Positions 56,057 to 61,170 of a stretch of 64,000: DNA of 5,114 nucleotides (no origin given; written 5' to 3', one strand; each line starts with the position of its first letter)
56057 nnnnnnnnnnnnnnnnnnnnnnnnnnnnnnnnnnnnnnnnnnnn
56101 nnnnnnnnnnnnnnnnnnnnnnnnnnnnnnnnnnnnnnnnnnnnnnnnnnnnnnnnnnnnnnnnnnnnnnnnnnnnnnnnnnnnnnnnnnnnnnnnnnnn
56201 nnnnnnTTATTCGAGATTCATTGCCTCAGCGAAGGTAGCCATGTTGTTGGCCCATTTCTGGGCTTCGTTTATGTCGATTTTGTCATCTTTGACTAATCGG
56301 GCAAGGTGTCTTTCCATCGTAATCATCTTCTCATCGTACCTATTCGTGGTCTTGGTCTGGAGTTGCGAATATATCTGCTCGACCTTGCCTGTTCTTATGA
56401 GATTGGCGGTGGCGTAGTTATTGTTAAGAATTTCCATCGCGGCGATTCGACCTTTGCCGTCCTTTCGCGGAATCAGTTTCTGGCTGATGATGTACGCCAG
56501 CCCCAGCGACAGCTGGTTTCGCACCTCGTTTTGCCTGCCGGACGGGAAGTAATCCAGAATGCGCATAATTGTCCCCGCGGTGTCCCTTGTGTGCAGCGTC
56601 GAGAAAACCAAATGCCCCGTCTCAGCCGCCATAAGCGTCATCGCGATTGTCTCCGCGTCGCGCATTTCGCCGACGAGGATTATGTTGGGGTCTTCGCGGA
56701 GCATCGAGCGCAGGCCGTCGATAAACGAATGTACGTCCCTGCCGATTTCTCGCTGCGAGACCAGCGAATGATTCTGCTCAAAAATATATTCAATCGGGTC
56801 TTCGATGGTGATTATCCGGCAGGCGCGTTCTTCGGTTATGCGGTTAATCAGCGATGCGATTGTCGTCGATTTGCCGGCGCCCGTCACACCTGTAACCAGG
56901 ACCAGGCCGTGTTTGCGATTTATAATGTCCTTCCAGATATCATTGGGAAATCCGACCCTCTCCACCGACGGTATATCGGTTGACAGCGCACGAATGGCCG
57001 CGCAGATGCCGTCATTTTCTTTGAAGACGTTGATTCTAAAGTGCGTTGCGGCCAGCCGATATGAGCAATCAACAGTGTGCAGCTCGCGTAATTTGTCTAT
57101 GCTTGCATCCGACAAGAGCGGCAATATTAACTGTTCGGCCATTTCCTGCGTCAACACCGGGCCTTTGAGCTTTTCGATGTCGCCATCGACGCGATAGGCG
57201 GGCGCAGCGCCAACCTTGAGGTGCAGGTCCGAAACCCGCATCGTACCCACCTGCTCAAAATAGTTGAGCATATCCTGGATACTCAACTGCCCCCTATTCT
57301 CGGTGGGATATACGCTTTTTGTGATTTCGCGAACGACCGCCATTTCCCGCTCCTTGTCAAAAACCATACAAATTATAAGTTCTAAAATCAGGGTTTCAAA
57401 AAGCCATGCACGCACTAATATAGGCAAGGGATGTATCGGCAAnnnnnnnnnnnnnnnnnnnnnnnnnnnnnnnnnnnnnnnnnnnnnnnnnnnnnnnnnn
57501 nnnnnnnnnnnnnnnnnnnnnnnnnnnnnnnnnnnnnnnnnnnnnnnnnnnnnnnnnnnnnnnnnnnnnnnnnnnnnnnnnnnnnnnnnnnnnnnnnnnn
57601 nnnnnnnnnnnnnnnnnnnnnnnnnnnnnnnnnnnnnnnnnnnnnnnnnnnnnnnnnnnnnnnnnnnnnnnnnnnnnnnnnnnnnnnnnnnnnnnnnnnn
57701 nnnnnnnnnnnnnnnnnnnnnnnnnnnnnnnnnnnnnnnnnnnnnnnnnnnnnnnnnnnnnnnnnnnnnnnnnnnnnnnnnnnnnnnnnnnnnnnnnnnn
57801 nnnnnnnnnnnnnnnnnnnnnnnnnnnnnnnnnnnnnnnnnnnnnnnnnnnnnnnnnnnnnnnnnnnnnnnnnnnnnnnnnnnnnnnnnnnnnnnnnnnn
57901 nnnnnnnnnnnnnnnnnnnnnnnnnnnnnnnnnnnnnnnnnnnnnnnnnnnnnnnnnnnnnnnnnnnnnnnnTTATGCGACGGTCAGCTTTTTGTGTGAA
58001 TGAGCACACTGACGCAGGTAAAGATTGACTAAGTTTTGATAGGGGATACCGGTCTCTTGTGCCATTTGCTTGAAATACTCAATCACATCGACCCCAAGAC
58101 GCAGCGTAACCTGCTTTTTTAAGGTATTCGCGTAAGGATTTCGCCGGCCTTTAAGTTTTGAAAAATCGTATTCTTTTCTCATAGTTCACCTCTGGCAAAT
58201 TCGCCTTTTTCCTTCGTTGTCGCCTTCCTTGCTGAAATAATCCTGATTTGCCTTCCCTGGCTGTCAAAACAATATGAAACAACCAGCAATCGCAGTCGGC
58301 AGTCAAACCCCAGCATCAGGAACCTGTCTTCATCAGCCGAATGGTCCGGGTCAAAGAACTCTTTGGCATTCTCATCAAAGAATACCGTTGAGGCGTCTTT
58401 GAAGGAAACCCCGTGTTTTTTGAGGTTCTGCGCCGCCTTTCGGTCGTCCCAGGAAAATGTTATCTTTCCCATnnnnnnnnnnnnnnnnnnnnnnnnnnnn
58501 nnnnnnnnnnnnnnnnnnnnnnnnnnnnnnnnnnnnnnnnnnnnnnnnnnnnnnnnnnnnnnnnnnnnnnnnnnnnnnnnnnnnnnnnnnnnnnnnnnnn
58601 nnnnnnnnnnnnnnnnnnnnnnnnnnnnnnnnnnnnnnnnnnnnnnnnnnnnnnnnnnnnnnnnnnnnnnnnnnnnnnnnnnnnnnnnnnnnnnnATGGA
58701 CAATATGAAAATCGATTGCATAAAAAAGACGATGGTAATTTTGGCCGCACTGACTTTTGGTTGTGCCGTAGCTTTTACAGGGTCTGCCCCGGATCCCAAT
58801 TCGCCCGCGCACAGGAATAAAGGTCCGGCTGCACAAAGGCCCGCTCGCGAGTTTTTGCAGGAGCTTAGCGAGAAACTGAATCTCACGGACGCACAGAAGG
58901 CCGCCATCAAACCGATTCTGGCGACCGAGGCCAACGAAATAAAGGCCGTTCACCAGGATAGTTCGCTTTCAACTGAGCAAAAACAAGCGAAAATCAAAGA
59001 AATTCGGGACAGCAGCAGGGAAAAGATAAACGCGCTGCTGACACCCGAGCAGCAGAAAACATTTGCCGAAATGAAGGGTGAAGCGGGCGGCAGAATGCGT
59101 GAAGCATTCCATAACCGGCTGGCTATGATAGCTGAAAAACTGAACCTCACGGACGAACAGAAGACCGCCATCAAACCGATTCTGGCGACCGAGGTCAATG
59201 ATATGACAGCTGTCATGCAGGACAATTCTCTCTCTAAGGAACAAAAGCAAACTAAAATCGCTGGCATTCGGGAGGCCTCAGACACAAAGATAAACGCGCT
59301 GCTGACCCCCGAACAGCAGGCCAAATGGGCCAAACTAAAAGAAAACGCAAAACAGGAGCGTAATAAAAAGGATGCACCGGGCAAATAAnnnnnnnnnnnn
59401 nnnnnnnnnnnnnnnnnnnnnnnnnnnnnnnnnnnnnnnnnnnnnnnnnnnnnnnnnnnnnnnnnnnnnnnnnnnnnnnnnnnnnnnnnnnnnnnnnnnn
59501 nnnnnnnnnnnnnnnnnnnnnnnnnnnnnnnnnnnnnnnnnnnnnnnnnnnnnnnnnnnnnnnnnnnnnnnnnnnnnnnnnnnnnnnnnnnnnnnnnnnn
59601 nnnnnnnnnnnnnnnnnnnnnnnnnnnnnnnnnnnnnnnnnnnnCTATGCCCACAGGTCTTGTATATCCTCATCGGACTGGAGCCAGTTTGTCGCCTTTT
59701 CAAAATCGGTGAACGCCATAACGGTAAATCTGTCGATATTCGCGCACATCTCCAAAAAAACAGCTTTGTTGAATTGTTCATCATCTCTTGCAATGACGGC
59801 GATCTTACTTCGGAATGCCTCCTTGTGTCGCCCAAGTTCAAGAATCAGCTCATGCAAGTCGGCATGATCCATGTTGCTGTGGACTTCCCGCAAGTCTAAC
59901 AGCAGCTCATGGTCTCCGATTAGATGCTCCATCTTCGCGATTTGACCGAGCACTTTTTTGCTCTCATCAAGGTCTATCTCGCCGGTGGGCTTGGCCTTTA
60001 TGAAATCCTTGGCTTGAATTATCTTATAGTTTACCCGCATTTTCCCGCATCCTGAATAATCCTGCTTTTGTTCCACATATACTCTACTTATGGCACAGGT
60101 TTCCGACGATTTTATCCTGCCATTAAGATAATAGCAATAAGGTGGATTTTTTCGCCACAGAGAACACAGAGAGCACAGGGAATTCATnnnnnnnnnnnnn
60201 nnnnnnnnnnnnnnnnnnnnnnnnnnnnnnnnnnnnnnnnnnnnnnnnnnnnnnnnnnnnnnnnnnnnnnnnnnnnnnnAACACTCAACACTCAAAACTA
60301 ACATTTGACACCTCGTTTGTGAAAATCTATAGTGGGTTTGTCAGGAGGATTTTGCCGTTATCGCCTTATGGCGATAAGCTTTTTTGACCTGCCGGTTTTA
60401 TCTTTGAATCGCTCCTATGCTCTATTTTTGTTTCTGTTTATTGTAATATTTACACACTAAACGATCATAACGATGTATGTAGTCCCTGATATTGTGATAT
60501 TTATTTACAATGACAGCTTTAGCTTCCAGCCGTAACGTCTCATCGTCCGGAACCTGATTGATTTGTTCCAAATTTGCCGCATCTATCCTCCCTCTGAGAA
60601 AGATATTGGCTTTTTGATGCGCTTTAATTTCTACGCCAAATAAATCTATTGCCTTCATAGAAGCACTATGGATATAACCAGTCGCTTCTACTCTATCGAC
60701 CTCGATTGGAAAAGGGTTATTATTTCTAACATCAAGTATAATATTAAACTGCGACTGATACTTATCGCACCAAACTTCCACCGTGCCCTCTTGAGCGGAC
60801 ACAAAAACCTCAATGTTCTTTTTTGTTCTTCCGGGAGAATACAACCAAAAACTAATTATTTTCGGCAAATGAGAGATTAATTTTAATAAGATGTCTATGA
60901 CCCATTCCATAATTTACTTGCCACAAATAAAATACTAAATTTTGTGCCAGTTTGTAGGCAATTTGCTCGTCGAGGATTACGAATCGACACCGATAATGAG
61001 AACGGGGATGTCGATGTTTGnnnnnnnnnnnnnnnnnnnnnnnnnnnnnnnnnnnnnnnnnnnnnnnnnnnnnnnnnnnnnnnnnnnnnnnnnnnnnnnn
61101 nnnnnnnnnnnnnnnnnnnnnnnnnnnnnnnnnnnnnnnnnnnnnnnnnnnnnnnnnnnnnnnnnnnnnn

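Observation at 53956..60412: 61-nt near-perfect inverted repeats bracket a 6.3-kb segment of host-like genes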

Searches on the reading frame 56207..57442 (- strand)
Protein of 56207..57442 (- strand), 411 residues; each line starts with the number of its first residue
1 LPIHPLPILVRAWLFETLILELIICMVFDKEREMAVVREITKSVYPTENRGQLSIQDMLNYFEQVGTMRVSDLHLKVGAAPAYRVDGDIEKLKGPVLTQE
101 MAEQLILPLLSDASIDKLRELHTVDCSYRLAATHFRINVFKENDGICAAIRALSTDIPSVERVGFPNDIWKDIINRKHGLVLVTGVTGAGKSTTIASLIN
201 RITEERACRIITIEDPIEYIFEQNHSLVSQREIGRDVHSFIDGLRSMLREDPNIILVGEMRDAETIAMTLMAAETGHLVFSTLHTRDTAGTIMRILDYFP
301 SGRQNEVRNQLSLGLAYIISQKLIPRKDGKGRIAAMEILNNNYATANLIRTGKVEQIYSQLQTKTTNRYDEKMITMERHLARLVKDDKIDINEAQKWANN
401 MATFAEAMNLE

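Call 7: search_protein_families(library=pfam, proteins=[window:56207-57442:-], max_evalue=0.01)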
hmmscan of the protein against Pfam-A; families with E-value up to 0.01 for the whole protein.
window:56207-57442:- (411 aa): 5 families
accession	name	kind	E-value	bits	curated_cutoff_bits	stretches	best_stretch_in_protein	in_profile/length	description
PF00437.27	T2SSE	-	4.9e-44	150.9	24.9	1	132-356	91-304/370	Type II/IV secretion system protein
PF13401.12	AAA_22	-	0.0002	22.1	27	1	177-241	4-58/130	AAA domain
PF20720.3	nSTAND3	-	0.00024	21.3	27.2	1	176-216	15-54/155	Novel STAND NTPase 3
PF01935.23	DUF87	-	0.00057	20.5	23.2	1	181-211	26-56/220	Helicase HerA, central domain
PF13191.12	AAA_16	-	0.00093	20.2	32.6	1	178-206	24-52/167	AAA ATPase domain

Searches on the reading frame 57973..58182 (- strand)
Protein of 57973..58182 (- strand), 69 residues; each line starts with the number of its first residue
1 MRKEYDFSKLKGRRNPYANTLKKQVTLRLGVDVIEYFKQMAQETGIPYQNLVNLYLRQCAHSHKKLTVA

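Call 7: search_protein_families(library=pfam, proteins=[window:57973-58182:-], max_evalue=0.01)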
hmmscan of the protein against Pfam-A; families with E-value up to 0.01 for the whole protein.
window:57973-58182:- (69 aa): 3 families
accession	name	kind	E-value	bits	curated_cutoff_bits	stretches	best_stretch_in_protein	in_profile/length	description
PF12441.14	CopG_antitoxin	-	7.4e-09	36.7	28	1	4-58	23-78/79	CopG antitoxin of type II toxin-antitoxin system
PF14384.12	BrnA_antitoxin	-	4.1e-08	33.9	26.1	1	13-59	24-67/68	BrnA antitoxin of type II toxin-antitoxin system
PF19891.5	DUF6364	-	0.0003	21.6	27.3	1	22-63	2-39/70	Family of unknown function (DUF6364)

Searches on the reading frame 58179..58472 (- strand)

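Call 7: search_protein_families(library=pfam, proteins=[window:58179-58472:-], max_evalue=0.01)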
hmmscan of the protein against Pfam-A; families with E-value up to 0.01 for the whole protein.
window:58179-58472:- (97 aa): 1 family
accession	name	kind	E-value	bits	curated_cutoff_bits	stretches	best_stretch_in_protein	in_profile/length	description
PF04365.19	BrnT_toxin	-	1.1e-26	93.4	34.5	1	8-88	1-77/77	Ribonuclease toxin, BrnT, of type II toxin-antitoxin system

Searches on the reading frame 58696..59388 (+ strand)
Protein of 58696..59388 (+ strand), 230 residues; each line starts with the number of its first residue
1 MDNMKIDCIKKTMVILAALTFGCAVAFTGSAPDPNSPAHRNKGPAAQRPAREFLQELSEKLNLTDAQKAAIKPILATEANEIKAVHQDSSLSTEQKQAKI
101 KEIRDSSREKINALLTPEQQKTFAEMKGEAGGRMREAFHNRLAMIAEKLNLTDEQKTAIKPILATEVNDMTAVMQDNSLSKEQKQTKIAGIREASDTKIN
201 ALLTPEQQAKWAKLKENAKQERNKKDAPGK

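Call 7: search_protein_families(library=pfam, proteins=[window:58696-59388:+], max_evalue=0.01)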
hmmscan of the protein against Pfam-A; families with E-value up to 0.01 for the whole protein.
window:58696-59388:+ (230 aa): 3 families
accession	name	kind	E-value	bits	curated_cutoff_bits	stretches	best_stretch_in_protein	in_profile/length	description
PF07813.17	LTXXQ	-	7.6e-12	46.3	24.3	1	139-200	3-58/100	LTXXQ motif family protein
PF02520.22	ANIS5_cation-bd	-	4.4e-05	24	29.3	1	51-115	38-102/109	SXP/RAL-2 family protein Ani s 5-like, metal-binding domain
PF13801.11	Metal_resist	-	0.0071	16.9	29.2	0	16-90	4-69/125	Heavy-metal resistance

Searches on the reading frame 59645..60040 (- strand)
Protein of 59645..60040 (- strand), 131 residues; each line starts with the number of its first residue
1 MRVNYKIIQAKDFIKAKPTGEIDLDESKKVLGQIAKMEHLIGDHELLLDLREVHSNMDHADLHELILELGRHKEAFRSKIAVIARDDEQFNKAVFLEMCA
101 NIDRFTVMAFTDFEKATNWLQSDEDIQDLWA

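Call 62: find_encoding_contigs(protein=window:59645-60040:-, flank=3000, max_places=10)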
Protein window:59645-60040:- (131 aa): 4 contigs read that carry it; 3 places shown.
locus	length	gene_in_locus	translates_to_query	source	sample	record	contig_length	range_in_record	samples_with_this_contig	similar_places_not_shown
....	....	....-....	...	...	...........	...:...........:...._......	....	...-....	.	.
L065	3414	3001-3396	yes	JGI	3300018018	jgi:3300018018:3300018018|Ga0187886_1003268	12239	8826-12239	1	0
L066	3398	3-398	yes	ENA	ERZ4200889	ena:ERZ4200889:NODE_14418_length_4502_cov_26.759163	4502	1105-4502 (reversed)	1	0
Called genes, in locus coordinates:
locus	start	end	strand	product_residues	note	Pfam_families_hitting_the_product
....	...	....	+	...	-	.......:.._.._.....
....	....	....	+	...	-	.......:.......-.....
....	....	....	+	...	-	-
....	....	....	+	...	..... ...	-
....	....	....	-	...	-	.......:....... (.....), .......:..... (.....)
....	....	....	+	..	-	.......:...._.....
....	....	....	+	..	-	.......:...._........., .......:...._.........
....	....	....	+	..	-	-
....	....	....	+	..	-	?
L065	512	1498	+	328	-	PF01555:N6_N4_Mtase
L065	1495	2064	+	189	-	PF09195:Endonuc-BglII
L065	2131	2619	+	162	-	-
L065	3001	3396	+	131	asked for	-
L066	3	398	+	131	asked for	?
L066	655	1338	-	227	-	PF16231:DUF4890 (faint), PF02520:ANIS5_cation-bd (faint), PF07813:LTXXQ (faint)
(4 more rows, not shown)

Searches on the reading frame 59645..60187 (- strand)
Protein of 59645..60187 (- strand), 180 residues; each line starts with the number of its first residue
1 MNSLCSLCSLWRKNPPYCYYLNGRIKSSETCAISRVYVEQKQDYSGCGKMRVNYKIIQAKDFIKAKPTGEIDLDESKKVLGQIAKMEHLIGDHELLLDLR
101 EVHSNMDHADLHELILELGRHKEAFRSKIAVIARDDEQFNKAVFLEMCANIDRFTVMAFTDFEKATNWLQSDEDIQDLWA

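Call 8: search_protein_families(library=pfam, proteins=[window:59645-60187:-], max_evalue=0.01)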
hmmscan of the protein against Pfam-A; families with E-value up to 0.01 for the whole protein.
window:59645-60187:- (180 aa): 1 family
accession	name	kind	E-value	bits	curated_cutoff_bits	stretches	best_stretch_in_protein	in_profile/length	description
PF11964.13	SpoIIAA-like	-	0.0014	19.7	25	1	64-170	3-106/106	SpoIIAA-like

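Call 42: find_related_loci(query=window:59645-60187:-, collection=genome_contigs, flank=10000)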
Query window:59645-60187:- (180 aa) in genome_contigs; peptide patterns used: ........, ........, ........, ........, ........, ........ (x = any residue, [..] = any of these).
41 stretches matched a pattern; 13 encode a relative of the query (tblastn E <= 1e-3); 13 distinct loci.
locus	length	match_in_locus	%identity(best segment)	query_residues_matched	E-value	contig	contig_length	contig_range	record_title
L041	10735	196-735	95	1-180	5e-118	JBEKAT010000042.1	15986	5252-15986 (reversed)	MAG: Sedimentisphaerales bacterium isolate SPRUCE 119 SPRUCE_119_42, whole genome shotgun sequence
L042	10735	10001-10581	93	1-180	6e-106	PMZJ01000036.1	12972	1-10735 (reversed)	MAG: Phycisphaerales bacterium isolate fen_1345 73.20110800_E3D.38_contig_14103, whole genome shotgun sequence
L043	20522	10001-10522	86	6-179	7e-102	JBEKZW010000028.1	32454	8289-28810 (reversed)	MAG: Sedimentisphaerales bacterium isolate SPRUCE 79 SPRUCE_79_28, whole genome shotgun sequence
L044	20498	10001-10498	87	13-178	2e-97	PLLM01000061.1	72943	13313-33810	MAG: Phycisphaerales bacterium isolate fen_1362 73.20120800_E3X.35_contig_927, whole genome shotgun sequence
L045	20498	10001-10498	86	14-179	1e-96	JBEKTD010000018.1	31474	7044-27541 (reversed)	MAG: Sedimentisphaerales bacterium isolate SPRUCE 54 SPRUCE_54_18, whole genome shotgun sequence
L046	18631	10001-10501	84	14-180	1e-95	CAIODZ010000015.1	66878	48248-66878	MAG: uncultured Phycisphaerales bacterium isolate A3_bin-117 genome assembly, contig: bin-117:15/70, whole genome shotgu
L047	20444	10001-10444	91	33-180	2e-90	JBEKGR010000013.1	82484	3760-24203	MAG: Sedimentisphaerales bacterium isolate SPRUCE 258 SPRUCE_258_13, whole genome shotgun sequence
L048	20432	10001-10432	85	37-180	3e-82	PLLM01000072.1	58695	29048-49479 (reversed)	MAG: Phycisphaerales bacterium isolate fen_1362 73.20120800_E3X.35_contig_235, whole genome shotgun sequence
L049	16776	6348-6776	87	37-179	3e-81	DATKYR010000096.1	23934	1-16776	MAG TPA_asm: Sedimentisphaerales bacterium isolate SMAG_U14224 k141_4069395, whole genome shotgun sequence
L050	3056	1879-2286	71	45-180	2e-65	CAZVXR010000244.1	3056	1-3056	MAG TPA_asm: uncultured Pirellulales bacterium isolate binchicken_co255_137 genome assembly, contig: k141_1576755, whole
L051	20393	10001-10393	66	49-179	6e-57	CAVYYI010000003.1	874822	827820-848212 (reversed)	MAG: uncultured Phycisphaerales bacterium isolate MFD02979.bin.2.56 genome assembly, contig: contig_60110, whole genome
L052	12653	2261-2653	66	49-179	2e-56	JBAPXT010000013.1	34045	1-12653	MAG: Sedimentisphaerales bacterium isolate MFD00095_ilm_asm_bin10 k127_137128, whole genome shotgun sequence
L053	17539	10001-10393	63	49-179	2e-55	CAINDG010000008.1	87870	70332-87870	MAG: uncultured planctomycete isolate A14_bin-1425 genome assembly, contig: bin-1425:08/54, whole genome shotgun sequenc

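Call 50: search_protein_families(library=ncbifam, proteins=[window:59645-60187:-], max_evalue=0.01)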
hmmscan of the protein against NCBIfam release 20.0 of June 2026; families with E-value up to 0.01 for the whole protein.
window:59645-60187:- (180 aa): 0 families

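Call 60: find_encoding_contigs(protein=window:59645-60187:-, flank=3000, max_places=10)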
Protein window:59645-60187:- (180 aa): no gene with exactly this product is on record in the collection.

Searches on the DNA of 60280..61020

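Call 100: search_rna_families(source=window, start=60280, end=61020, threshold=evalue, max_evalue=10)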
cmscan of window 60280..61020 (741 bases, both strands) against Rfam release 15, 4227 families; matches with E-value up to 10: 4.
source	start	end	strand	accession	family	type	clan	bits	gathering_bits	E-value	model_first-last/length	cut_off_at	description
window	60565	60619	+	RF01334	CRISPR-DR21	Gene; CRISPR;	-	16.3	48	9.5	1-37/37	no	CRISPR RNA direct repeat element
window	60842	60928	+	RF01257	snR31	Gene; snRNA; snoRNA; HACA-box;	CL00026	15.4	45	1.8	1-223/223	no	Small nucleolar RNA snR31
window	60861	60924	+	RF00329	snoZ162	Gene; snRNA; snoRNA; CD-box;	-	15.2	45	8.4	1-88/88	no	Small nucleolar RNA Z162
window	60294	60399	+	RF02412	snoR144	Gene; snRNA; snoRNA; HACA-box;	-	14.9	100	5.1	1-145/145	no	Small nucleolar RNA snoR144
